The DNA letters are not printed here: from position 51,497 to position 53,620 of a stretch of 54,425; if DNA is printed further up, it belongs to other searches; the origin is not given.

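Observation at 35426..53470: Eighteen-kb, ten-gene operon bracketed by paralogous exported flavoproteins and combining a CxxCH protein, DUF1501, three BNR propellers, a sulfatase and a large hydrolase: candidate novel oxidative glycan-processing system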

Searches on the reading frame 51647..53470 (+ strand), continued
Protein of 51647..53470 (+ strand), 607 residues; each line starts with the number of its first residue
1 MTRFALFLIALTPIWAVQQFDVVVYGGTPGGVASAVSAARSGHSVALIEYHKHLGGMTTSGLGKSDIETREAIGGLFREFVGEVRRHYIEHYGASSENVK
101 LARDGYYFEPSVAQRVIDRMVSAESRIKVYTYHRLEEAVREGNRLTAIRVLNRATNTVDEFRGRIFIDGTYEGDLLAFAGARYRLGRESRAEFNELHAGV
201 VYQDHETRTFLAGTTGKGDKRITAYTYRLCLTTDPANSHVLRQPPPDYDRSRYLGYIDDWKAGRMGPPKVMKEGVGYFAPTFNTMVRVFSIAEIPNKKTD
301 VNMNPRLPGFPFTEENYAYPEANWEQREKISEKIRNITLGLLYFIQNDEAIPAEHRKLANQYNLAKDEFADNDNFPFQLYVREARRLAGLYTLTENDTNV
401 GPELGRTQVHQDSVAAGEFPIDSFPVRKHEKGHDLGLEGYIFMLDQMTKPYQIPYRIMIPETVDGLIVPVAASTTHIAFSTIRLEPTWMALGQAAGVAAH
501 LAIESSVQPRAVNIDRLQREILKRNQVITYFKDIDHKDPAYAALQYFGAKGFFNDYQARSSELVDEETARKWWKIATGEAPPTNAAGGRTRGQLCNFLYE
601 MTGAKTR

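Call 28: find_encoding_contigs(protein=P0042, flank=10000, max_places=2)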
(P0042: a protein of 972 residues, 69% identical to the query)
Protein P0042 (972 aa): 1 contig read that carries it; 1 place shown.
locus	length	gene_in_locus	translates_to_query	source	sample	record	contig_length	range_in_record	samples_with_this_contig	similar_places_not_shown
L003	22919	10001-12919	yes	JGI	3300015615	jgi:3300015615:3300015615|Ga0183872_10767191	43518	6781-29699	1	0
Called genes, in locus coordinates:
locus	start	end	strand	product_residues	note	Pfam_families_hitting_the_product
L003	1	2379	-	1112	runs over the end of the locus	PF13620:CarboxypepD_reg, PF13715:CarbopepD_reg_2 (weak), PF14686:fn3_3 (weak), PF25183:OMP_b-brl_4, PF00593:TonB_dep_Rec_b-barrel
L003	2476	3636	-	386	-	PF00890:FAD_binding_2 (weak), PF01134:GIDA (faint), PF01266:DAO, PF07992:Pyr_redox_2 (faint)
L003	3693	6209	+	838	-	PF07635:PSCyt1, PF07583:PSCyt2, PF07587:PSD1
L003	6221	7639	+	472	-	PF07394:DUF1501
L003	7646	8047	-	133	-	PF04304:DUF454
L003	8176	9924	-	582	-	PF07715:Plug, PF00593:TonB_dep_Rec_b-barrel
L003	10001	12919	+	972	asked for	PF13088:BNR_2, PF24067:Beta-prop_BT_1020 (weak), PF00890:FAD_binding_2 (faint), PF12831:FAD_oxidored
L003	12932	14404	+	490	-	PF01425:Amidase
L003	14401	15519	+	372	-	PF01408:GFO_IDH_MocA, PF02894:GFO_IDH_MocA_C (weak), PF22725:GFO_IDH_MocA_C3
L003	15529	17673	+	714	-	PF02129:Peptidase_S15 (weak), PF10503:Esterase_PHB (weak), PF20434:BD-FAE, PF07859:Abhydrolase_3 (weak), PF00326:Peptidase_S9, PF03629:SASA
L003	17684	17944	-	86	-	PF12797:Fer4_2 (faint), PF12837:Fer4_6 (faint), PF13237:Fer4_10 (weak), PF14697:Fer4_21 (faint), PF12800:Fer4_4 (faint), PF12838:Fer4_7, PF13187:Fer4_9 (weak), PF00037:Fer4, +2 more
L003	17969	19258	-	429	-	PF01408:GFO_IDH_MocA, PF19051:GFO_IDH_MocA_C2, PF22725:GFO_IDH_MocA_C3 (weak)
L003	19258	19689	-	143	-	-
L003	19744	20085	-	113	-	-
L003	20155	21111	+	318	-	PF09976:TPR_21 (faint), PF07719:TPR_2 (faint), PF13181:TPR_8 (faint), PF13428:TPR_14 (faint), PF13432:TPR_16 (faint), PF24885:TPR_NPHP3 (faint), PF14559:TPR_19 (weak), PF13424:TPR_12, +5 more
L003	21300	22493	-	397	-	PF02746:MR_MLE_N, PF13378:MR_MLE_C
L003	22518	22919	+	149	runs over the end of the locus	PF02311:AraC_binding, PF07883:Cupin_2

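Call 29: find_encoding_contigs(protein=P0002, flank=10000, max_places=2)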
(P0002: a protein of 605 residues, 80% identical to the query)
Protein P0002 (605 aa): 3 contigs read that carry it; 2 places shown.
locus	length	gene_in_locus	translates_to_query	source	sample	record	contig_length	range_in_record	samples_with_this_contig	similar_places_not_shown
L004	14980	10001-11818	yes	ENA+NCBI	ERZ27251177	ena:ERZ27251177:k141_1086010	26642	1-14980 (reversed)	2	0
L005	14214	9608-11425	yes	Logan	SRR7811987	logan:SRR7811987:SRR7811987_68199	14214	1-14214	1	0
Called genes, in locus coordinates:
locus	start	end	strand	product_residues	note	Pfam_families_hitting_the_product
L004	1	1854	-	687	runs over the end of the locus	PF00069:Pkinase, PF07714:PK_Tyr_Ser-Thr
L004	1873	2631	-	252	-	PF13672:PP2C_2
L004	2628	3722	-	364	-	PF13672:PP2C_2, PF07228:SpoIIE (faint)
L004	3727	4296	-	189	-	PF16697:Yop-YscD_cpl (weak), PF00498:FHA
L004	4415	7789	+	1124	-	PF13620:CarboxypepD_reg, PF25183:OMP_b-brl_4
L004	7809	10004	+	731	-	PF24067:Beta-prop_BT_1020 (faint), PF13088:BNR_2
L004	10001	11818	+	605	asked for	PF12831:FAD_oxidored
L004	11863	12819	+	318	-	PF00248:Aldo_ket_red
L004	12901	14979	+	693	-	?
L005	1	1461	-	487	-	?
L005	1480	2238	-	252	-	PF13672:PP2C_2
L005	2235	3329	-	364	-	PF13672:PP2C_2, PF07228:SpoIIE (faint)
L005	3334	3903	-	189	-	PF16697:Yop-YscD_cpl (weak), PF00498:FHA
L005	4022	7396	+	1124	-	PF13620:CarboxypepD_reg, PF25183:OMP_b-brl_4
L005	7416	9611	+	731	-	PF24067:Beta-prop_BT_1020 (faint), PF13088:BNR_2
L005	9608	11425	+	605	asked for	PF12831:FAD_oxidored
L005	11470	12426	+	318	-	PF00248:Aldo_ket_red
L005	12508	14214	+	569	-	?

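Call 31: predict_structure(alignment_id=A1)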
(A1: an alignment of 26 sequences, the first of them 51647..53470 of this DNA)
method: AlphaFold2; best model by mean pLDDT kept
length: 607 residues; sequences in the alignment: 26
mean_pLDDT: 76.0   pTM: 0.84
mean pLDDT of the five models: 76.0, 74.6, 71.9, 71.1, 69.1
residues with pLDDT >= 90: 192; 70-90: 211; 50-70: 105; < 50: 99
segments of 3 or more residues with pLDDT < 50: 11-13, 187-202, 210-222, 393-434, 447-451, 471-482
pLDDT, mean of each block of 10 residues (from residue 1): 52 69 94 97 97 83 65 84 91 87 74 93 97 96 96 95 95 85 54 42 50 38 69 92 92 88 76 67 88 86 68 73 86 89 95 96 86 65 58 48 41 42 43 49 51 62 85 40 68 92 94 88 83 83 84 75 87 82 72 90 63
secondary structure, 60 per line:
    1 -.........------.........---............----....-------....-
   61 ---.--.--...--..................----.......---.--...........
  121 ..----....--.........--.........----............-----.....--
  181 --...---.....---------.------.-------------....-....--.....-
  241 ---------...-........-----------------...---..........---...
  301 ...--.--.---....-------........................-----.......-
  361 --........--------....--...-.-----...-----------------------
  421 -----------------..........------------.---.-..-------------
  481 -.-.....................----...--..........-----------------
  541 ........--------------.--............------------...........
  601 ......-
elements in order: H2-10 E17-25 H29-40 E45-48 H56-59 H75-92 H97-103 H110-122 E127-130 E133-141 E144-152 E157-168 H174-178 E183-185 H189-193 E224-227 E229-232 H254-261 H285-288 E289-294 E298-303 H313-316 H324-347 H353-359 E363-365 H366-370 E379-382 E385-387 H438-447 H484-504 H514-523 H541-548 H566-577 H591-606

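Call 34: fold_search(model_id=the predicted structure, library=pdb)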
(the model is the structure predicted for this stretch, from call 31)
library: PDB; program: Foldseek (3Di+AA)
matches with E <= 10: 1959; with E <= 0.001: 1226
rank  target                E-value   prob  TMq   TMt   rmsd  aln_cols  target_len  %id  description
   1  8urd_C                2.6e-10  1.00  0.32  0.44  14.5       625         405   10  Bacillus niacini flavin monooxygenase with bound (2,6)DHP (released 2024-09-18)
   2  8zop                  4.2e-10  1.00  0.33  0.47  12.8       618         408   13  Structure of FasV in complex with FAD (released 2025-04-02)
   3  3e1t                  7.2e-10  1.00  0.35  0.46  15.4       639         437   11  Structure and action of the myxobacterial chondrochloren halogenase CndH, a new variant of FAD-dependent halogenases (released 2009-02-24)
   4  4opl                  8.0e-10  1.00  0.32  0.41  14.9       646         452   10  Constructing tailored isoprenoid products by structure-guided modification of geranylgeranyl reductase. (released 2014-07-09)
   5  8am6_BaB              1.2e-09  1.00  0.25  0.28  20.0       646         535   12  Cyclohexanone dehydrogenase (CDH) from Alicycliphilus denitrificans K601 complexed with dehydrogenated substrate cyc (released 2024-02-14)
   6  8am3_AAA              1.8e-09  1.00  0.25  0.28  18.7       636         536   12  Cyclohexanone dehydrogenase (CDH) from Alicycliphilus denitrificans K601 - wildtype (released 2024-02-14)
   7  8uiu_A                1.9e-09  1.00  0.32  0.44  14.3       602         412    9  Structure of an FMO from Bacillus niacini (released 2024-09-18)
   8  4opt                  1.9e-09  1.00  0.31  0.39  15.2       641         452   10  Constructing tailored isoprenoid products by structure-guided modification of geranylgeranyl reductase (released 2014-07-09)
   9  3oz2                  2.3e-09  1.00  0.32  0.47  15.5       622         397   11  Crystal structure of a geranylgeranyl bacteriochlorophyll reductase-like (Ta0516) from Thermoplasma acidophilum at 1.60  (released 2010-10-27)
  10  4opu                  2.3e-09  1.00  0.31  0.39  14.4       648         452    9  Constructing tailored isoprenoid products by structure-guided modification of geranylgeranyl reductase (released 2014-07-09)
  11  7d6v_A                2.3e-09  1.00  0.27  0.27  22.4       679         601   11  Mycobacterium smegmatis Sdh1 in complex with UQ1 (released 2021-04-07)
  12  9kq3_A                2.5e-09  1.00  0.28  0.28  22.3       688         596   10  Cryo-EM structure of Saccharomyces cerevisiae Mitochondrial Respiratory Complex II in pydiflumetofen-bound state (released 2025-09-03)
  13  8am8_AAA              3.5e-09  1.00  0.26  0.28  17.8       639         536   11  Cyclohexanone dehydrogenase (CDH) from Alicycliphilus denitrificans K601 complexed with dehydrogenated substrate - W (released 2024-02-14)
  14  8uiu_C                3.7e-09  1.00  0.30  0.43  14.7       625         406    9  Structure of an FMO from Bacillus niacini (released 2024-09-18)
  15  8am6_AAA              3.7e-09  1.00  0.24  0.26  19.5       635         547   12  Cyclohexanone dehydrogenase (CDH) from Alicycliphilus denitrificans K601 complexed with dehydrogenated substrate cyc (released 2024-02-14)
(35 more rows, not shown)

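Call 36: find_related_loci(query=A1, collection=genome_contigs, flank=10000)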
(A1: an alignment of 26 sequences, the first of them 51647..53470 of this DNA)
Query A1 (607 aa) in genome_contigs; peptide patterns used: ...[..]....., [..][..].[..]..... (x = any residue, [..] = any of these).
600 stretches matched a pattern (row limit reached: there are more); 600 encode a relative of the query (tblastn E <= 1e-3); the best 80 are kept; 80 distinct loci.
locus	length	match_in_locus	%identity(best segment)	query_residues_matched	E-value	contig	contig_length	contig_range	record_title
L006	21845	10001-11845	73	6-600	0e+0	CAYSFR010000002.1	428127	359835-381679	MAG TPA_asm: uncultured Solibacteraceae bacterium isolate SRP302895_co1_204 genome assembly, contig: NODE_25_length_4281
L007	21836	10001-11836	69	20-606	0e+0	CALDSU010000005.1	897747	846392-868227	MAG: uncultured Bryobacteraceae bacterium isolate N1_Bin_METABAT__221_1 genome assembly, contig: c_000001182037, whole g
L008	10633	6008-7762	65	14-600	0e+0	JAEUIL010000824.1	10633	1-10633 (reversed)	MAG: Planctomycetaceae bacterium isolate new MAG-42 k141_4558586, whole genome shotgun sequence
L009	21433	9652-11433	63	1-601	0e+0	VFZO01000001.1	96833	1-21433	MAG: Acidobacteria bacterium isolate M_DeepCast_100m_m2_066 M_DeepCast_100m_m2_066_Ga0194119_10000293, whole genome shot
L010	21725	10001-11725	63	7-581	0e+0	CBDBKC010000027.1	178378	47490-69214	MAG: Bryobacterales bacterium isolate 5f91f12a-28cc-4e70-8e9f-3aed67d6a3bc genome assembly, contig: contig_27, whole gen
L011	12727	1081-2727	58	4-572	0e+0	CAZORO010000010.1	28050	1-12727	MAG TPA_asm: uncultured bacterium isolate SRP278314_co2_16 genome assembly, contig: NODE_2278_length_28050_cov_4.486908,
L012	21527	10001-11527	60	19-528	0e+0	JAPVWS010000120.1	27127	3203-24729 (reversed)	MAG: Candidatus Versatilivorator vitaminiformans isolate m_rhlh7 Seq120, whole genome shotgun sequence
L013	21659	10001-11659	54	21-575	0e+0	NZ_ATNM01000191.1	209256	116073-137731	Cyclobacterium qasimii M12-11B contig00005, whole genome shotgun sequence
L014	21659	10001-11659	53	21-575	0e+0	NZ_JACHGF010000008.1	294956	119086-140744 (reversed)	Rhabdobacter roseus strain DSM 105074 Ga0415339_08, whole genome shotgun sequence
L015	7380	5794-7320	57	16-528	0e+0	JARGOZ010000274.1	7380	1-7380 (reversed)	MAG: Verrucomicrobiales bacterium isolate bin_ji_oxhcr1.018 NODE_3150_length_7380_cov_5.953857, whole genome shotgun seq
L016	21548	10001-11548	56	19-530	0e+0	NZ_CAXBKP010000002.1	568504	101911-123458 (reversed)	MAG: uncultured Gimesia sp. isolate ERR2762125_binner123_Refined_36 ERZ3421902.4, whole genome shotgun sequence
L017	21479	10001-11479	57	20-528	3e-177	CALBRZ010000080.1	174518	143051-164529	MAG TPA_asm: uncultured Planctomycetales bacterium isolate SRR5251193_bin.32_CONCOCT_v1.1_MAG genome assembly, contig: E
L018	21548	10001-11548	56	13-539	2e-177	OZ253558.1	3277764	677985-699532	MAG: Chloroflexota bacterium isolate faa4938b-925b-4a81-b3a1-ab9e0e292ea9 genome assembly, chromosome: 1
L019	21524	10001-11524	50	3-528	4e-171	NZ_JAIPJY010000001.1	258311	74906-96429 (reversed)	MAG: Prosthecobacter sp. isolate Tobar12.5m-G46 Tobar12-5m-C23, whole genome shotgun sequence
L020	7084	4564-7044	58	18-460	9e-154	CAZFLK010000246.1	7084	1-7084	MAG TPA_asm: uncultured Verrucomicrobiota bacterium isolate SRP134809_co1_59 genome assembly, contig: NODE_21476_length_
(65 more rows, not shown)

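Call 41: search_protein_families(library=pfam, proteins=[L014:1073-4048:+, L014:4376-5857:+, L014:6093-7145:+, L014:7251-8594:+, L014:8657-9889:+, L014:9899-11887:+, L014:12578-15823:+, L014:15829-17331:+, L014:17474-18412:+, L014:18519-19616:+], max_evalue=0.00001)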
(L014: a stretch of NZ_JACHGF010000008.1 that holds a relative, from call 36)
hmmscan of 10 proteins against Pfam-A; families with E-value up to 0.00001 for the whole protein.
L014:1073-4048:+ (991 aa): 3 families
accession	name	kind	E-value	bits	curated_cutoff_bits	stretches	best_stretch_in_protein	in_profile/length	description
PF00933.27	Glyco_hydro_3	-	6.1e-76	256.3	27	1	49-371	3-315/316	Glycosyl hydrolase family 3 N terminal domain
PF00144.29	Beta-lactamase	-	5.9e-43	147.7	27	1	616-970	11-321/329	Beta-lactamase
PF01915.27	Glyco_hydro_3_C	-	4.4e-11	43.6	31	1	411-572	2-172/200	Glycosyl hydrolase family 3 C-terminal domain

L014:4376-5857:+ (493 aa): 0 families

L014:6093-7145:+ (350 aa): 2 families
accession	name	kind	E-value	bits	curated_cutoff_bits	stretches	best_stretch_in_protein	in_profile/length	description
PF02737.24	3HCDH_N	-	5.6e-42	144.1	22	1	35-212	2-179/180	3-hydroxyacyl-CoA dehydrogenase, NAD binding domain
PF00725.27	3HCDH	-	1.4e-18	67.6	22.1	1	215-313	1-97/97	3-hydroxyacyl-CoA dehydrogenase, C-terminal domain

L014:7251-8594:+ (447 aa): 1 family
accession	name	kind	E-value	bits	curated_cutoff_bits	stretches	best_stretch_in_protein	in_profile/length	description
PF00246.29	Peptidase_M14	-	6.5e-13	49.4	21.6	1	184-300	4-136/286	Zinc carboxypeptidase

L014:8657-9889:+ (410 aa): 1 family
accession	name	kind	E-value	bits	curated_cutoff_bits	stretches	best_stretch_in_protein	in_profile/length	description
PF13088.12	BNR_2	-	8e-26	91.4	31.4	1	266-377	161-272/277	BNR repeat-like domain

L014:9899-11887:+ (662 aa): 5 families
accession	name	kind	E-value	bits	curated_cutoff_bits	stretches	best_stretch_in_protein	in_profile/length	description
PF12831.13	FAD_oxidored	-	1.4e-103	347.8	27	1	35-533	1-416/416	FAD dependent oxidoreductase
PF03486.20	HI0933_like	-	1.3e-09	38.3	50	1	35-168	2-138/244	HI0933-like protein Rossmann domain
PF00070.33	Pyr_redox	-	2.6e-08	34.7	22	0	36-69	2-35/82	Pyridine nucleotide-disulphide oxidoreductase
PF07992.20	Pyr_redox_2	-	1.4e-06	28.4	26.1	1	35-161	2-87/291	Pyridine nucleotide-disulphide oxidoreductase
PF13450.12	NAD_binding_8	-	2.4e-06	28.2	21.9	1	38-74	1-37/68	NAD(P)-binding Rossmann-like domain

L014:12578-15823:+ (1081 aa): 4 families
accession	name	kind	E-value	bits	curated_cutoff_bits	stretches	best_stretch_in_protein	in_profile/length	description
PF07587.16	PSD1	-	3.1e-103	344.8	28.5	1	772-1024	1-243/244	Protein of unknown function (DUF1553)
PF07583.16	PSCyt2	-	7.9e-90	300.8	29.8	1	173-379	1-208/209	Protein of unknown function (DUF1549)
PF07635.16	PSCyt1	-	1.5e-12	48.3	22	1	61-123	1-58/59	Planctomycete cytochrome C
PF13385.13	Laminin_G_3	-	1.2e-11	45.5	27.6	1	499-663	3-150/151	Concanavalin A-like lectin/glucanases superfamily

L014:15829-17331:+ (500 aa): 1 family
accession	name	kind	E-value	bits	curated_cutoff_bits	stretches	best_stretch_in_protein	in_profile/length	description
PF07394.17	DUF1501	-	1.3e-156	522.1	27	1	77-499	1-390/390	Protein of unknown function (DUF1501)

L014:17474-18412:+ (312 aa): 2 families
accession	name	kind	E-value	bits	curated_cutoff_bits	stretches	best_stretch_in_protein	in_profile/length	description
PF04389.22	Peptidase_M28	-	2.6e-40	138.6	21.3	1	96-286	1-182/193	Peptidase family M28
PF01546.33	Peptidase_M20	-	1.1e-09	38.9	24.6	1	111-277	2-187/206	Peptidase family M20/M25/M40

L014:18519-19616:+ (365 aa): 2 families
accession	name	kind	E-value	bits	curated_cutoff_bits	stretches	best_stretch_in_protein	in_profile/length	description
PF06250.17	YhcG_C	-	1.6e-51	174.7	32.5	1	203-356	2-155/157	YhcG PDDEXK nuclease domain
PF17761.7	DUF1016_N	-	3.1e-28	99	32.8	1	11-178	2-137/137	DUF1016 N-terminal domain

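Call 42: search_protein_families(library=pfam, proteins=[L013:1676-3259:-, L013:3462-4322:-, L013:4857-6296:-, L013:6308-7786:-, L013:8369-9706:+, L013:9887-11911:+, L013:12244-13662:+, L013:13683-15278:+, L013:15364-16428:-, L013:16572-17630:-], max_evalue=0.00001)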
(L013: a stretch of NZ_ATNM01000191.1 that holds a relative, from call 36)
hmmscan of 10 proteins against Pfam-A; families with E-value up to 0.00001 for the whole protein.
L013:1676-3259:- (527 aa): 3 families
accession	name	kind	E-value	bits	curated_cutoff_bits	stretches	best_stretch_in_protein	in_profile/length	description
PF00884.28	Sulfatase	-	4e-47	161.4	25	1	78-394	1-300/301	Sulfatase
PF16347.10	SGSH_C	-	2.3e-09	38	29.3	1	357-480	15-137/154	N-sulphoglucosamine sulphohydrolase, C-terminal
PF01663.27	Phosphodiest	-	1.9e-07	31.4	23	0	290-334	175-222/342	Type I phosphodiesterase / nucleotide pyrophosphatase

L013:3462-4322:- (286 aa): 0 families

L013:4857-6296:- (479 aa): 4 families
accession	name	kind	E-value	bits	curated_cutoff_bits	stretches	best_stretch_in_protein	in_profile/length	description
PF00884.28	Sulfatase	-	2e-54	185.4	25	1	41-378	1-300/301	Sulfatase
PF16347.10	SGSH_C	-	2.9e-38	131.9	29.3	1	326-477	1-149/154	N-sulphoglucosamine sulphohydrolase, C-terminal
PF01663.27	Phosphodiest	-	1.3e-13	51.7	23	1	44-323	2-221/342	Type I phosphodiesterase / nucleotide pyrophosphatase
PF02995.22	DUF229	-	6.4e-06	25.6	25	0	283-352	303-369/496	Protein of unknown function (DUF229)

L013:6308-7786:- (492 aa): 2 families
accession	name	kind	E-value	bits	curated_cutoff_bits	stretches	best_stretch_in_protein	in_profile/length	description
PF00884.28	Sulfatase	-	3.1e-43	148.7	25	1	31-390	1-301/301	Sulfatase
PF16347.10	SGSH_C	-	7.2e-18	65.6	29.3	1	339-481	1-150/154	N-sulphoglucosamine sulphohydrolase, C-terminal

L013:8369-9706:+ (445 aa): 1 family
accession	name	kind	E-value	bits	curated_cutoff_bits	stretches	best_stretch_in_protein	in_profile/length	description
PF13088.12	BNR_2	-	4.2e-25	89.1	31.4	1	301-412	163-274/277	BNR repeat-like domain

L013:9887-11911:+ (674 aa): 3 families
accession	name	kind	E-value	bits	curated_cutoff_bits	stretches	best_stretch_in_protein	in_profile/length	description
PF12831.13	FAD_oxidored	-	2.7e-98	330.4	27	1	39-537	1-416/416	FAD dependent oxidoreductase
PF03486.20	HI0933_like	-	1.3e-08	35.1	50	1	39-148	2-115/244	HI0933-like protein Rossmann domain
PF00070.33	Pyr_redox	-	9.7e-06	26.5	22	0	40-73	2-35/82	Pyridine nucleotide-disulphide oxidoreductase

L013:12244-13662:+ (472 aa): 2 families
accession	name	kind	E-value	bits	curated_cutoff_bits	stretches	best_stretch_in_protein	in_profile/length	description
PF21252.2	Glyco_hydro_109_C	-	1.2e-37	129.4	27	1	190-350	2-167/187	Glycosyl hydrolase 109, C-terminal domain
PF01408.29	GFO_IDH_MocA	-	1e-14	55.7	24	1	53-179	1-119/120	Oxidoreductase family, NAD-binding Rossmann fold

L013:13683-15278:+ (531 aa): 2 families
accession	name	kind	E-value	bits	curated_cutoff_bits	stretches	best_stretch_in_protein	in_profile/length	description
PF13517.12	FG-GAP_3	-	2.6e-30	105.2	26.9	2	320-382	1-60/61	FG-GAP-like repeat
PF01839.29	FG-GAP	-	2.3e-12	46.9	22.1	0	367-388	4-25/37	FG-GAP repeat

L013:15364-16428:- (354 aa): 2 families
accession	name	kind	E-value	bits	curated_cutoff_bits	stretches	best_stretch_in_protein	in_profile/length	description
PF15887.11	Peptidase_Mx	-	6.2e-106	353.6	27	1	99-345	3-236/236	Putative zinc-binding metallo-peptidase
PF10005.14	Zn_ribbon_DZR_6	-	1.3e-27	96.7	23.4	1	3-93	1-92/93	zinc-ribbon domain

L013:16572-17630:- (352 aa): 1 family
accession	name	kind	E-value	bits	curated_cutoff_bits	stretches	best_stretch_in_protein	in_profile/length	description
PF15869.11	TolB_like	-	1.7e-14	54.3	29.2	1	52-331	24-295/296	TolB-like 6-blade propeller-like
